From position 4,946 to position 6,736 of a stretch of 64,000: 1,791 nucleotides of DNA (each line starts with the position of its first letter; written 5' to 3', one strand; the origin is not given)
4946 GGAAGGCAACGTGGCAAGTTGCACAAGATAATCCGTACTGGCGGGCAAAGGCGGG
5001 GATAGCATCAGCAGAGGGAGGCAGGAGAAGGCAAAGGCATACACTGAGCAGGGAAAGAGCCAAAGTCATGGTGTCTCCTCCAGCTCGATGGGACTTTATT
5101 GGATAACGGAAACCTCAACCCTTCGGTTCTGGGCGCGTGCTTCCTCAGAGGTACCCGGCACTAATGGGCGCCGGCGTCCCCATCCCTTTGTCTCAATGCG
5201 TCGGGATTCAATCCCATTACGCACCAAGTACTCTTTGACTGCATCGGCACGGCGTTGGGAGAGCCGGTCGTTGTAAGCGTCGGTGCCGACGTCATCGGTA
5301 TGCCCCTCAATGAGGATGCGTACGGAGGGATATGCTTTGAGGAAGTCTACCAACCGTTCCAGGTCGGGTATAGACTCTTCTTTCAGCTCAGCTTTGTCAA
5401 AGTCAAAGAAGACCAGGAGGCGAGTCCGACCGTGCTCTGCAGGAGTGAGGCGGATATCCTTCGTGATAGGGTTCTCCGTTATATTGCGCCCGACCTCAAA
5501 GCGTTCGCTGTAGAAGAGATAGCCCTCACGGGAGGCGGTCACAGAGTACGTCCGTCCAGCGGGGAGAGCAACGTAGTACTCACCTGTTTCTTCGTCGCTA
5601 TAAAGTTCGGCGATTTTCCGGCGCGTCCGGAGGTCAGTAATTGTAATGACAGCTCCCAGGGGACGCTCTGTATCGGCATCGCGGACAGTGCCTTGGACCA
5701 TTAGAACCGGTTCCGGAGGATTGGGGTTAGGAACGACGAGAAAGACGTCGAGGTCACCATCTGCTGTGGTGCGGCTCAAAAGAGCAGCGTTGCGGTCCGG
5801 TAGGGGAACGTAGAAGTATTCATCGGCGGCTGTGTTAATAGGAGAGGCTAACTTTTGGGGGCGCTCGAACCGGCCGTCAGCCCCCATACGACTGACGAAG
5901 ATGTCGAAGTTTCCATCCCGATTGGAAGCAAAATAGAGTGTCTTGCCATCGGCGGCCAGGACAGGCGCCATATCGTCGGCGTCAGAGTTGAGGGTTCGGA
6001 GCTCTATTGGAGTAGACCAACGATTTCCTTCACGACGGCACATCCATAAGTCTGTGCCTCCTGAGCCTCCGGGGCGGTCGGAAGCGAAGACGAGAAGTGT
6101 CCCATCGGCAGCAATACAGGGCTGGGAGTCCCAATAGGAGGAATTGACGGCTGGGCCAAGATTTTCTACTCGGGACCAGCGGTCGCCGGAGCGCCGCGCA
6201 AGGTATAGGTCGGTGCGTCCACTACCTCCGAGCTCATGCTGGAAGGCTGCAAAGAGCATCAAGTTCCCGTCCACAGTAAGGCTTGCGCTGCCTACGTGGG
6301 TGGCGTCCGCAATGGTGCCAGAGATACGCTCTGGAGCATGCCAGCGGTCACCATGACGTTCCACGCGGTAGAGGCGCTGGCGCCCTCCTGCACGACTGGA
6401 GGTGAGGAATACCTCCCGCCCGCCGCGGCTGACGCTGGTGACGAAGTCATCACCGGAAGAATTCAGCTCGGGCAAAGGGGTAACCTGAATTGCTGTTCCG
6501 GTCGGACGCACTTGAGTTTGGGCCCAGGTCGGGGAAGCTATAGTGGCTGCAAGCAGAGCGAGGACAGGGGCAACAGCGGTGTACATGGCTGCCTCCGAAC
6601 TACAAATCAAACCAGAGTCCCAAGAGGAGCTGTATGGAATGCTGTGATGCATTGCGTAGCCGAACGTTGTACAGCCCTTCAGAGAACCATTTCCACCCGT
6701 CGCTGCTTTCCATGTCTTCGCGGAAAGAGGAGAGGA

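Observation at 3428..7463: Co-directional minus-strand cluster: small OM beta-barrel, then PD40/CarboxypepD_reg/OmpA protein, then Cyc2-like cytochrome-porin, then small secreted ORF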

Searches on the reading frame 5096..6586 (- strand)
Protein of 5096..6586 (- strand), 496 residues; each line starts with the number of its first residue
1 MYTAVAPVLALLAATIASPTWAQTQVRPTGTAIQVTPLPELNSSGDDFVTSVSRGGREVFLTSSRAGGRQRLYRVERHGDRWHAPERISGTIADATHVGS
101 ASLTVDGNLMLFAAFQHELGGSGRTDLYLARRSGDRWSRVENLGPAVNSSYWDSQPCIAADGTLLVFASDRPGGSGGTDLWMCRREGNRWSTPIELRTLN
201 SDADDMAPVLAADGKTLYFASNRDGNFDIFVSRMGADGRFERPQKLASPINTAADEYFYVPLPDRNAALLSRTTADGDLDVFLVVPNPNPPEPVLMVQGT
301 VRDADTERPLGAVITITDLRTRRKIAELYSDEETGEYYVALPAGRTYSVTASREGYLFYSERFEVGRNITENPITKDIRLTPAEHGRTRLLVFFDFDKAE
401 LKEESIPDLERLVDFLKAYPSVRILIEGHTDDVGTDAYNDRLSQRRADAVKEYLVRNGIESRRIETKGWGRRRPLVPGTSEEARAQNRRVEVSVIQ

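Call 3: search_protein_families(library=pfam, proteins=[window:5096-6586:-], max_evalue=0.01)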
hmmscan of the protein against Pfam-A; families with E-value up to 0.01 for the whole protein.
window:5096-6586:- (496 aa): 3 families
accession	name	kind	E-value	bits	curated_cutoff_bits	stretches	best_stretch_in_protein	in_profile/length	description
PF00691.25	OmpA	-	5.5e-26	91.2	27.2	1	393-488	1-98/98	OmpA family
PF07676.18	PD40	-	5.1e-22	77.7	20.9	2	199-231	5-38/38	WD40-like Beta Propeller Repeat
PF13620.12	CarboxypepD_reg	-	1.1e-06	29.3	32.3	1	297-361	2-64/82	Carboxypeptidase regulatory-like domain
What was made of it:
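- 5123..5410 (-): OmpA_C-like peptidoglycan-binding domain (residues 393-488 of the 496-aa protein). Call 3 (PF00691, 5.5e-26).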

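Call 4: search_protein_families(library=ncbifam, proteins=[window:5096-6586:-], max_evalue=0.01)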
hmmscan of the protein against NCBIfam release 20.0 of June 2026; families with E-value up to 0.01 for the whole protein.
window:5096-6586:- (496 aa): 40 families (the best 25 are shown)
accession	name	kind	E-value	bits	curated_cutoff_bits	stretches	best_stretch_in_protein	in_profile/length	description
NF052230.1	T9SS_PorE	exception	5.9e-61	206.6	600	1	80-474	208-599/648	PorE family type IX secretion system protein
NF053607.1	CHU_0125_OmpA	equivalog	8.6e-60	202.9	620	1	26-495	139-637/639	CHU_0125 family OmpA-like outer membrane integrity protein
NF053611.1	YiaD_Gzip_OmpA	equivalog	1.1e-33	116.7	175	1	392-494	104-206/206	YiaD family glycine zipper/OmpA-like lipoprotein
NF053613.1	OMP_toxin_LptF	equivalog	3.7e-31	108.7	400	1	392-494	143-245/256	lipotoxin F family OmpA-related lipoprotein LptF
TIGR02802.1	Pal_lipo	equivalog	5.1e-29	100.4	125.35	1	392-493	2-103/104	peptidoglycan-associated lipoprotein Pal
NF045787.1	OmpABordt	equivalog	4.5e-28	98.2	200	1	392-495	87-190/194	outer membrane protein OmpA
NF053612.1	anchor_PA1041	equivalog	9e-28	97.8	250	1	392-494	133-235/236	PA1041 family peptidoglycan-binding anchor lipoprotein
NF053585.1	OMP_LP_YfiB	equivalog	6.3e-25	87.9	128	1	392-494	58-160/163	outer membrane lipoprotein YfiB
NF033763.1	exchanger_TraB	exception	9.6e-22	76.6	700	1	393-494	395-497/522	outer membrane exchange protein TraB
NF008067.1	PRK10802.1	equivalog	1.1e-20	74.2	261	1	389-490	66-167/171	peptidoglycan-associated lipoprotein Pal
NF045788.1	Omp38Acinit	equivalog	1.1e-19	70.7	500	1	386-491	237-343/354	outer membrane protein Omp38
NF007804.1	PRK10510.1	equivalog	1.6e-18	66.9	307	1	392-494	114-216/219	OmpA family lipoprotein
NF038224.1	OmpA_like_CmpA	equivalog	9.2e-18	64.6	300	1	393-495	113-215/233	C-OmpA-like family protein CmpA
TIGR03350.1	type_VI_ompA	equivalog_domain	5.1e-17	62.1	139.8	1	394-494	34-137/137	type VI secretion system protein TssL, long form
NF008071.1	PRK10808.1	equivalog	5.8e-17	62.1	277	1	392-487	233-330/358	porin OmpA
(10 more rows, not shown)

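Call 27: find_homologous_proteins(query=window:5096-6586:-, max_evalue=1e-30)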
Query window:5096-6586:- (496 aa): 1134 proteins with E <= 1e-30 among 8000 candidates; the best 120 are listed.
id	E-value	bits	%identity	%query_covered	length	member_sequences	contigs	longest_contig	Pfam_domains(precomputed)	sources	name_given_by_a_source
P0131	0.0e+0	1115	100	100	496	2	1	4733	PF00691.26,PF07676.19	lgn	-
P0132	2.0e-271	919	82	99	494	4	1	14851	PF00691.26,PF26549.1,PF13620.13,PF07676.19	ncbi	ncbi:MAG: OmpA family protein [Chlorobiota bacterium]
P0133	9.0e-266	900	80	99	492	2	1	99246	PF00691.26,PF13620.13,PF07676.19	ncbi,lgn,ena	-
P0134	2.1e-263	893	81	96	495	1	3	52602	PF00691.26,PF26549.1,PF13620.13,PF07676.19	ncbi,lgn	-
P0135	5.8e-262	888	80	98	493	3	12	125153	PF00691.26,PF26549.1,PF13620.13,PF07676.19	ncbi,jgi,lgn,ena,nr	ncbi:Outer membrane porin F [bacterium HR21]|nr:Outer membrane porin F [bacterium HR21]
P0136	9.1e-259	877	78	100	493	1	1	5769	PF00691.26,PF26549.1,PF13620.13,PF07676.19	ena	-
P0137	6.8e-253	858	78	99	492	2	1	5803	PF00691.26,PF26549.1,PF13620.13,PF07676.19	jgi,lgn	jgi:outer membrane protein OmpA-like peptidoglycan-associated protein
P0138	8.4e-239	811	72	100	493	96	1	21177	PF00691.26,PF26549.1,PF13620.13,PF07676.19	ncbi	-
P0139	1.0e-180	620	77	70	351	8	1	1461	PF00691.26,PF26549.1,PF13620.13,PF07676.19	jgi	jgi:outer membrane protein OmpA-like peptidoglycan-associated protein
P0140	1.6e-158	547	50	99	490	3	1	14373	PF00691.26,PF07676.19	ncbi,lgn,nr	ncbi:MAG: PD40 domain-containing protein [Bacteroidetes bacterium]|nr:PD40 domain-containing protein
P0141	7.2e-157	541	51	98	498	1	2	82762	PF00691.26,PF13620.13,PF07676.19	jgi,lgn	jgi:outer membrane protein OmpA-like peptidoglycan-associated protein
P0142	4.6e-156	539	50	93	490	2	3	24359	PF00691.26,PF07676.19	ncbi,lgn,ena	-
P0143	8.8e-156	538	52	98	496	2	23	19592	PF00691.26,PF13620.13,PF07676.19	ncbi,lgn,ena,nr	ncbi:OmpA family protein [Ignavibacteria bacterium]|nr:PD40 domain-containing protein [Bacteroidota 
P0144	8.0e-151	521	50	93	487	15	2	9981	PF00691.26,PF26550.2,PF07676.19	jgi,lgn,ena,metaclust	metaclust:\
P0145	1.2e-150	521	51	94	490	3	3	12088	PF00691.26,PF07676.19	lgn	-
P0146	1.9e-150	520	50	100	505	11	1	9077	PF00691.26,PF26549.1,PF07676.19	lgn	-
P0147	6.0e-149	515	51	94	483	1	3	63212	PF00691.26,PF26549.1,PF13620.13,PF07676.19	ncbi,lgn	-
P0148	1.9e-148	513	50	94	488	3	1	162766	PF00691.26,PF07676.19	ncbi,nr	ncbi:MAG: OmpA family protein [Candidatus Kapabacteria bacterium]|nr:OmpA family protein [Candidatus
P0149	2.8e-148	513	51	98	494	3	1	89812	PF00691.26,PF26549.1,PF07676.19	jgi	jgi:outer membrane protein OmpA-like peptidoglycan-associated protein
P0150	6.0e-147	509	49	98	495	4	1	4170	PF00691.26,PF26549.1,PF07676.19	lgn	-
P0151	1.2e-146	508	47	98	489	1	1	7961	PF00691.26,PF26550.2,PF13620.13,PF07676.19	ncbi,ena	-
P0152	1.3e-146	507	51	99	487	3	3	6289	PF00691.26,PF07676.19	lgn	-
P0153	1.6e-146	507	50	100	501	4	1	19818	PF00691.26,PF26549.1,PF07676.19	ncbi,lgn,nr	ncbi:MAG: OmpA family protein [Chlorobi bacterium]|nr:OmpA family protein [Chlorobiota bacterium]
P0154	3.5e-146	506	49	93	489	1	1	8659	PF00691.26,PF13620.13,PF07676.19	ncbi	-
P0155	7.2e-146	505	49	99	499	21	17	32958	PF00691.26,PF26549.1,PF07676.19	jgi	jgi:outer membrane protein OmpA-like peptidoglycan-associated protein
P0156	8.7e-146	505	50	98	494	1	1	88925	PF00691.26,PF26549.1,PF07676.19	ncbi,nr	ncbi:MAG: cell envelope biogenesis protein OmpA [Candidatus Kapaibacterium sp.]|nr:MAG: cell envelop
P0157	9.4e-146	505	50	98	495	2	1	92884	PF00691.26,PF26549.1,PF07676.19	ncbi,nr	ncbi:MAG: OmpA family protein [Chlorobi bacterium]|nr:OmpA family protein [Chlorobiota bacterium]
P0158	1.9e-145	504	48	98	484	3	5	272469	PF00691.26,PF26549.1,PF13620.13,PF07676.19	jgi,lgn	jgi:outer membrane protein OmpA-like peptidoglycan-associated protein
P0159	2.2e-145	503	50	98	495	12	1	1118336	PF00691.26,PF26549.1,PF07676.19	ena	-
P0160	2.6e-144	500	50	93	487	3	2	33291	PF00691.26,PF13620.13,PF07676.19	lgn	-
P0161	3.0e-144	500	50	94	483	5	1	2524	PF00691.26,PF26549.1,PF07676.19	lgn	-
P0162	3.0e-144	500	50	94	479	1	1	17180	PF00691.26,PF13620.13,PF07676.19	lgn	-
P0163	4.9e-144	499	50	93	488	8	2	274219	PF00691.26,PF07676.19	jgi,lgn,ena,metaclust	metaclust:\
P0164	5.5e-144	499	50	98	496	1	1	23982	PF00691.26,PF26549.1,PF07676.19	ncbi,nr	ncbi:MAG: OmpA family protein [Chlorobi bacterium]|nr:OmpA family protein [Chlorobiota bacterium]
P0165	1.8e-143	497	47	98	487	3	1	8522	PF00691.26,PF13620.13,PF07676.19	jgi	jgi:outer membrane protein OmpA-like peptidoglycan-associated protein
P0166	2.1e-143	497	49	98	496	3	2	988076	PF00691.26,PF26549.1,PF07676.19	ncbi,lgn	-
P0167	3.1e-143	496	48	99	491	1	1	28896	PF00691.26,PF26549.1,PF26550.2,PF07676.19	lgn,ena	-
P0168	3.9e-143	496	50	100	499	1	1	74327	PF00691.26,PF13620.13,PF07676.19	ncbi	-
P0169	4.4e-143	496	46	99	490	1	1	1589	PF00691.26,PF07676.19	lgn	-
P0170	9.0e-143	495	49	98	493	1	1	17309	PF00691.26,PF07676.19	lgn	-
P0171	1.1e-142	494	49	96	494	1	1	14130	PF00691.26,PF07676.19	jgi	-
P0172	1.4e-142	494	49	99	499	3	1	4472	PF00691.26,PF07676.19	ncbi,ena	-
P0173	1.6e-142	494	49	97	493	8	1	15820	PF00691.26,PF26549.1,PF07676.19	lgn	-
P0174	1.7e-142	494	50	94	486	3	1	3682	PF00691.26,PF13620.13,PF07676.19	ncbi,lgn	ncbi:MAG: OmpA family protein [Bacteroidota bacterium]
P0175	5.0e-142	492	47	99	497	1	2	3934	PF00691.26,PF13620.13,PF07676.19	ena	-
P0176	7.9e-142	492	48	98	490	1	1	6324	PF00691.26,PF07676.19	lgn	-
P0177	2.7e-141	490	49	94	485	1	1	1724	PF00691.26,PF07676.19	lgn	-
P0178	3.4e-141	490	48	96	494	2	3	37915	PF00691.26,PF07676.19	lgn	-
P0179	1.6e-140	487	48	93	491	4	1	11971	PF00691.26,PF26549.1,PF07676.19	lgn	-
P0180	1.8e-140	487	47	96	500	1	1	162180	PF00691.26,PF26549.1,PF07676.19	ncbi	-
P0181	4.5e-140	486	47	98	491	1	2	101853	PF00691.26,PF07676.19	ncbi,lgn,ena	-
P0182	6.5e-140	485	49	96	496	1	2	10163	PF00691.26,PF26549.1,PF13620.13,PF07676.19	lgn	-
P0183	7.5e-140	485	47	99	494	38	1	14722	PF00691.26,PF07676.19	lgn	-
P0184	1.8e-139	484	46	99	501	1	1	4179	PF00691.26,PF07676.19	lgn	-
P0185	3.1e-139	483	47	98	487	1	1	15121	PF00691.26,PF26549.1,PF26550.2,PF07676.19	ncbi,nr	ncbi:MAG: hypothetical protein FGM24_07070 [Candidatus Kapabacteria bacterium]|nr:hypothetical prote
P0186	6.4e-139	482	49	94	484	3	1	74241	PF00691.26,PF26549.1,PF13620.13,PF07676.19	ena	-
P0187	7.6e-139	482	47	98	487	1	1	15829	PF00691.26,PF26549.1,PF26550.2,PF07676.19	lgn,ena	-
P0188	8.4e-139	482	48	93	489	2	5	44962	PF00691.26,PF13620.13,PF07676.19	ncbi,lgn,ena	-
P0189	3.5e-138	480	48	94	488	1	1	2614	PF00691.26,PF07676.19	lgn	-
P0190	4.2e-138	479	48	92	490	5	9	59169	PF00691.26,PF26549.1,PF07676.19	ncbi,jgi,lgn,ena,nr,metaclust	ncbi:MAG: hypothetical protein A2X61_10485 [Ignavibacteria bacterium GWB2_35_12]|nr:MAG: hypothetica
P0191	5.1e-138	479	49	94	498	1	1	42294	PF00691.26,PF26549.1,PF13620.13,PF07676.19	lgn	-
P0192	5.3e-138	479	47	97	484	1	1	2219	PF00691.26,PF13620.13,PF07676.19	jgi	jgi:hypothetical protein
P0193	6.1e-138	479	48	100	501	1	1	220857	PF00691.26,PF07676.19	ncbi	-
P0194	6.4e-138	479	47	98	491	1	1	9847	PF00691.26,PF13620.13,PF07676.19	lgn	-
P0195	7.3e-138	479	50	93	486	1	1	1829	PF00691.26,PF07676.19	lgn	-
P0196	9.6e-138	478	46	98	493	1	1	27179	PF00691.26,PF07676.19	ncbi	-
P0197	2.7e-137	477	47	96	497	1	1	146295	PF00691.26,PF26549.1,PF07676.19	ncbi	-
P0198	6.3e-137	475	47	94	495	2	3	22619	PF00691.26,PF13620.13,PF07676.19,PF04616.21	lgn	-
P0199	7.2e-137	475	50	93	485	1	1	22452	PF00691.26,PF07676.19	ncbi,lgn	ncbi:MAG: OmpA family protein [Bacteroidota bacterium]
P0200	1.1e-136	475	49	93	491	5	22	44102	PF00691.26,PF26549.1,PF13620.13,PF07676.19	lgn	-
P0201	1.6e-136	474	47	99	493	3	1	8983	PF00691.26,PF07676.19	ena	-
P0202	1.6e-136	474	48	90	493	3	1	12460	PF00691.26,PF07676.19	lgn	-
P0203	1.9e-136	474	48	93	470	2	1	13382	PF00691.26,PF07676.19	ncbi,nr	ncbi:MAG: PD40 domain-containing protein [Candidatus Kapabacteria bacterium]|nr:PD40 domain-containi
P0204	3.4e-136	473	47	98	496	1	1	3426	PF00691.26,PF07676.19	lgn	-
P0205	3.8e-136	473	46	94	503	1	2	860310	PF00691.26,PF26549.1,PF07676.19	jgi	jgi:outer membrane protein OmpA-like peptidoglycan-associated protein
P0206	4.9e-136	473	46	99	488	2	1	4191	PF00691.26,PF07676.19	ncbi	-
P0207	5.5e-136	472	48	98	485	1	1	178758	PF00691.26,PF26549.1,PF07676.19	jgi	jgi:outer membrane protein OmpA-like peptidoglycan-associated protein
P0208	8.7e-136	472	46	94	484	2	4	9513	PF00691.26,PF07676.19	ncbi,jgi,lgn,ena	jgi:outer membrane protein OmpA-like peptidoglycan-associated protein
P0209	1.6e-135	471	46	99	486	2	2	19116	PF00691.26,PF07676.19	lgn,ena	-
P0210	2.9e-135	470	47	92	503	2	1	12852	PF00691.26,PF26549.1,PF07676.19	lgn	-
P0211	3.8e-135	470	47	92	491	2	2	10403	PF00691.26,PF26549.1,PF26550.2,PF07676.19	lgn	-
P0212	9.2e-135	468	48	98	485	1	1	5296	PF00691.26,PF07676.19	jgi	jgi:outer membrane protein OmpA-like peptidoglycan-associated protein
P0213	2.4e-134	467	48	92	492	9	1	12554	PF00691.26,PF26549.1,PF07676.19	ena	-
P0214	3.5e-134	466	48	94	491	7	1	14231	PF00691.26,PF26549.1,PF26550.2,PF07676.19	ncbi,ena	-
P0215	7.2e-134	465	47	93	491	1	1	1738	PF00691.26,PF13620.13,PF07676.19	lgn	-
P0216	8.5e-134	465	47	99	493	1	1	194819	PF00691.26,PF13620.13,PF07676.19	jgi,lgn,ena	-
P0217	2.9e-133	463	46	100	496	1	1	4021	PF00691.26,PF07676.19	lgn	-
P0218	4.2e-133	463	45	98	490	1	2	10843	PF00691.26,PF07676.19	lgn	-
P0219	9.9e-133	462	49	94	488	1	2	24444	PF00691.26,PF07676.19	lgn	-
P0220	1.0e-132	462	46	94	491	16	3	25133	PF00691.26,PF26549.1,PF26550.2,PF07676.19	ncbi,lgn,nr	ncbi:MAG TPA: hypothetical protein DCZ59_07390 [Bacteroidetes bacterium]|nr:hypothetical protein [Ba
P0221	1.0e-132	462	46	94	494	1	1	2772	PF00691.26,PF07676.19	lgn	-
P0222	5.0e-132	459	46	94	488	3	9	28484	PF00691.26,PF07676.19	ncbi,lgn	-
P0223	1.5e-131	458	46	94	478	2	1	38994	PF00691.26,PF07676.19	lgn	-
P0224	1.6e-131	458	45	94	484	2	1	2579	PF00691.26,PF07676.19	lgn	-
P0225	2.8e-131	457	46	94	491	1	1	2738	PF00691.26,PF07676.19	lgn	-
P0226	5.0e-131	456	46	94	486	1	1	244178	PF00691.26,PF26549.1,PF13620.13,PF07676.19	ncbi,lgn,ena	-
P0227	2.6e-130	454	46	93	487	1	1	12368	PF00691.26,PF07676.19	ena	-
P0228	3.7e-130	453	47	93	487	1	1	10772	PF00691.26,PF07676.19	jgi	jgi:outer membrane protein OmpA-like peptidoglycan-associated protein/Tol biopolymer transport syste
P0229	1.8e-129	451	46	94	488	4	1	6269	PF00691.26,PF07676.19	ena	-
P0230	3.5e-129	450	45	93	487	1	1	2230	PF00691.26,PF07676.19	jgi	jgi:outer membrane protein OmpA-like peptidoglycan-associated protein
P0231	9.2e-129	449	47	94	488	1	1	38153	PF00691.26,PF13620.13,PF07676.19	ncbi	-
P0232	1.3e-128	448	43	99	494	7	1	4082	PF00691.26,PF07676.19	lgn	-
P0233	1.3e-127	445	44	93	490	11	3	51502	PF00691.26,PF07676.19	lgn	-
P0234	2.0e-127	444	46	93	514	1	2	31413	PF00691.26,PF07676.19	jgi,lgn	-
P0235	3.0e-126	440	44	99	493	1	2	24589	PF00691.26,PF07676.19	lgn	-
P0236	1.3e-125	438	44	94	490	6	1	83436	PF00691.26,PF07676.19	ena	-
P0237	3.0e-125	437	46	98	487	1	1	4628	PF00691.26,PF13620.13,PF07676.19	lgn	-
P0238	1.1e-124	435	45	98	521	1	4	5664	PF00691.26,PF07676.19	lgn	-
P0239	8.4e-124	432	45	99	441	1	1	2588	PF00691.26,PF07676.19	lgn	-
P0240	8.8e-124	432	43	98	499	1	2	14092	PF00691.26,PF07676.19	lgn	-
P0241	3.8e-123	430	45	99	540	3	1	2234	PF00691.26,PF07676.19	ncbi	ncbi:MAG: OmpA family protein [Bacteroidota bacterium]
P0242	9.2e-123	429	49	93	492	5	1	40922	PF00691.26,PF07676.19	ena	-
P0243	1.7e-122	428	45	94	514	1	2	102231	PF00691.26,PF13620.13,PF07676.19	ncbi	-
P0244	3.6e-122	427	44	94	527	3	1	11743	PF00691.26,PF07676.19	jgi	jgi:outer membrane protein OmpA-like peptidoglycan-associated protein/Tol biopolymer transport syste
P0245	1.3e-121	425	46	93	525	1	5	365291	PF00691.26,PF07676.19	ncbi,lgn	-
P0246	1.6e-120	421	47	92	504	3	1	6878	PF00691.26,PF07676.19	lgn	-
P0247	4.2e-120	420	43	100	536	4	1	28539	PF00691.26,PF07676.19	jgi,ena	-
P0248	1.2e-118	415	44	94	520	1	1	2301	PF00691.26,PF13620.13,PF07676.19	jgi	-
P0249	2.0e-118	414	45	96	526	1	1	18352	PF00691.26,PF07676.19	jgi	jgi:outer membrane protein OmpA-like peptidoglycan-associated protein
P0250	3.4e-118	414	43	99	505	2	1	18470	PF00691.26,PF07676.19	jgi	jgi:OmpA-OmpF porin, OOP family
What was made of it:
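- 5096..6586 (-): Periplasmic PD40 beta-propeller / CarboxypepD_reg / OmpA_C peptidoglycan-binding protein (496 aa). It has an SPase I-type signal, no lipobox and no TPR domain. Second gene of the conserved pair. More than 1100 homologues were found (call 27).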

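Call 29: find_encoding_contigs(protein=P0148, flank=8000, max_places=1)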
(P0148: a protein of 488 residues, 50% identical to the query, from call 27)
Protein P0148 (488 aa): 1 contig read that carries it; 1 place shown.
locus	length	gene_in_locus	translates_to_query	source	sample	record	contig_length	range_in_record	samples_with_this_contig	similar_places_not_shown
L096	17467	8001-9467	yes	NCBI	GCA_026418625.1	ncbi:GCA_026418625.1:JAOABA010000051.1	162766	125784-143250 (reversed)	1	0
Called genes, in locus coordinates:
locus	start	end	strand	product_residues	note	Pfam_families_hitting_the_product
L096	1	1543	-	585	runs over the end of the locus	PF14870:PSII_BNR (faint), PF15902:Sortilin-Vps10 (weak), PF16656:Pur_ac_phosph_N (faint), PF25788:Ig_Rha78A_N (faint), PF18962:Por_Secre_tail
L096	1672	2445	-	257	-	PF00535:Glycos_transf_2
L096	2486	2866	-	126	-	PF01245:Ribosomal_L19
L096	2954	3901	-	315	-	PF07992:Pyr_redox_2, PF13738:Pyr_redox_3, PF00070:Pyr_redox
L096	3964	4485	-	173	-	PF01066:CDP-OH_P_transf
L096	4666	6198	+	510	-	PF07676:PD40 (weak), PF00691:OmpA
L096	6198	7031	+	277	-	PF14805:THDPS_N_2, PF00132:Hexapep (weak), PF14602:Hexapep_2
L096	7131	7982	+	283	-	PF13568:OMP_b-brl_2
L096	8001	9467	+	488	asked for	PF07676:PD40, PF00691:OmpA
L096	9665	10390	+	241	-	PF11967:RecO_N, PF02565:RecO_C (weak)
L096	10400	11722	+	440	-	PF01595:CNNM, PF00571:CBS, PF03471:CorC_HlyC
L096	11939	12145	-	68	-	-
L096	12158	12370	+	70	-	-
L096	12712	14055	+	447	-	PF02085:Cytochrom_CIII (faint), PF14522:Cytochrome_C7 (faint), PF22113:Mtrc-MtrF_II-IV_dom (faint)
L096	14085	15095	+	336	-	PF00581:Rhodanese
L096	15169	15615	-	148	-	PF01281:Ribosomal_L9_N, PF03948:Ribosomal_L9_C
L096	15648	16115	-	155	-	PF01250:Ribosomal_S6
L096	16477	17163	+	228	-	PF18962:Por_Secre_tail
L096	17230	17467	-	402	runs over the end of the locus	PF12917:YfbR-like, PF13023:HD_3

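Call 30: find_encoding_contigs(protein=P0156, flank=8000, max_places=1)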
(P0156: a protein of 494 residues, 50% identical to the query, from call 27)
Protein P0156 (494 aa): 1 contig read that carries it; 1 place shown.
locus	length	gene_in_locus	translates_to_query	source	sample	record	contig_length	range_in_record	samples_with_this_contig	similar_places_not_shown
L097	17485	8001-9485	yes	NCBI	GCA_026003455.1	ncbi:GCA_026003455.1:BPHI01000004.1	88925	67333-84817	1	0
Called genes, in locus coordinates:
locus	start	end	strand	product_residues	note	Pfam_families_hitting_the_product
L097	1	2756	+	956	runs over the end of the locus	PF00082:Peptidase_S8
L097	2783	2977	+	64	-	PF07432:Hc1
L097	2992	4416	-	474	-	PF01938:TRAM (weak), PF05958:tRNA_U5-meth_tr, PF02475:TRM5-TYW2_MTfase (faint), PF13847:Methyltransf_31 (weak), PF13649:Methyltransf_25 (weak)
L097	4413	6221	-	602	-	PF00664:ABC_membrane, PF00005:ABC_tran, PF02463:SMC_N (faint)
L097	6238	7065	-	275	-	-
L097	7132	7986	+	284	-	PF13568:OMP_b-brl_2, PF13505:OMP_b-brl (faint)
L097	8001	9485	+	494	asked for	PF26549:Tricorn_N (faint), PF07676:PD40, PF00691:OmpA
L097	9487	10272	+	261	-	PF01416:PseudoU_synth_1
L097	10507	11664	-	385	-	PF02771:Acyl-CoA_dh_N, PF02770:Acyl-CoA_dh_M, PF00441:Acyl-CoA_dh_1, PF08028:Acyl-CoA_dh_2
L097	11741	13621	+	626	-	PF02574:S-methyl_trans, PF02219:MTHFR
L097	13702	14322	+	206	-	PF06271:RDD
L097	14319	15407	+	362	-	PF03301:Trp_dioxygenase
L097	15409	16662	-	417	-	PF06689:zf-C4_ClpX, PF01078:Mg_chelatase (faint), PF13401:AAA_22 (faint), PF00004:AAA, PF07724:AAA_2, PF07728:AAA_5 (weak), PF10431:ClpB_D2-small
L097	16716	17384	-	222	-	PF00574:CLP_protease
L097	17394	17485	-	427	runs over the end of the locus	PF05697:Trigger_N, PF05698:Trigger_C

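Call 31: find_encoding_contigs(protein=P0159, flank=8000, max_places=1)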
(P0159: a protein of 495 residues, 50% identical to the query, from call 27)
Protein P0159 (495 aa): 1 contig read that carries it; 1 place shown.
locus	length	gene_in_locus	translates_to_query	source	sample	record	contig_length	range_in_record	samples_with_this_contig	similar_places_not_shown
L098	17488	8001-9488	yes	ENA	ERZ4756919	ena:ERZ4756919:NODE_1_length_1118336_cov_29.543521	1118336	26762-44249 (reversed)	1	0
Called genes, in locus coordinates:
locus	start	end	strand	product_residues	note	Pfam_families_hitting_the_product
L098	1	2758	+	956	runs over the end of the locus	PF00082:Peptidase_S8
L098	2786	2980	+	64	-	PF07432:Hc1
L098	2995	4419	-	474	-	PF01938:TRAM (weak), PF05958:tRNA_U5-meth_tr, PF13847:Methyltransf_31 (weak), PF13649:Methyltransf_25 (faint)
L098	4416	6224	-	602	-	PF00664:ABC_membrane, PF00005:ABC_tran, PF02463:SMC_N (faint)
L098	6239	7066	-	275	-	-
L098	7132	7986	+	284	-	PF13568:OMP_b-brl_2, PF13505:OMP_b-brl (faint)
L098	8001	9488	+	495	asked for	PF26549:Tricorn_N (faint), PF07676:PD40, PF00691:OmpA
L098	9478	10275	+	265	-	PF01416:PseudoU_synth_1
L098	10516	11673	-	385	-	PF02771:Acyl-CoA_dh_N, PF02770:Acyl-CoA_dh_M, PF00441:Acyl-CoA_dh_1, PF08028:Acyl-CoA_dh_2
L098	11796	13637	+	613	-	PF02574:S-methyl_trans, PF02219:MTHFR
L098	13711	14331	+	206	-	PF06271:RDD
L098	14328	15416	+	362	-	PF03301:Trp_dioxygenase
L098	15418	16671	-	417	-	PF06689:zf-C4_ClpX, PF01078:Mg_chelatase (faint), PF13401:AAA_22 (faint), PF00004:AAA, PF07724:AAA_2, PF07728:AAA_5 (weak), PF10431:ClpB_D2-small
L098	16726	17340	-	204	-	PF00574:CLP_protease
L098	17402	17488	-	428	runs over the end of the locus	PF05697:Trigger_N, PF05698:Trigger_C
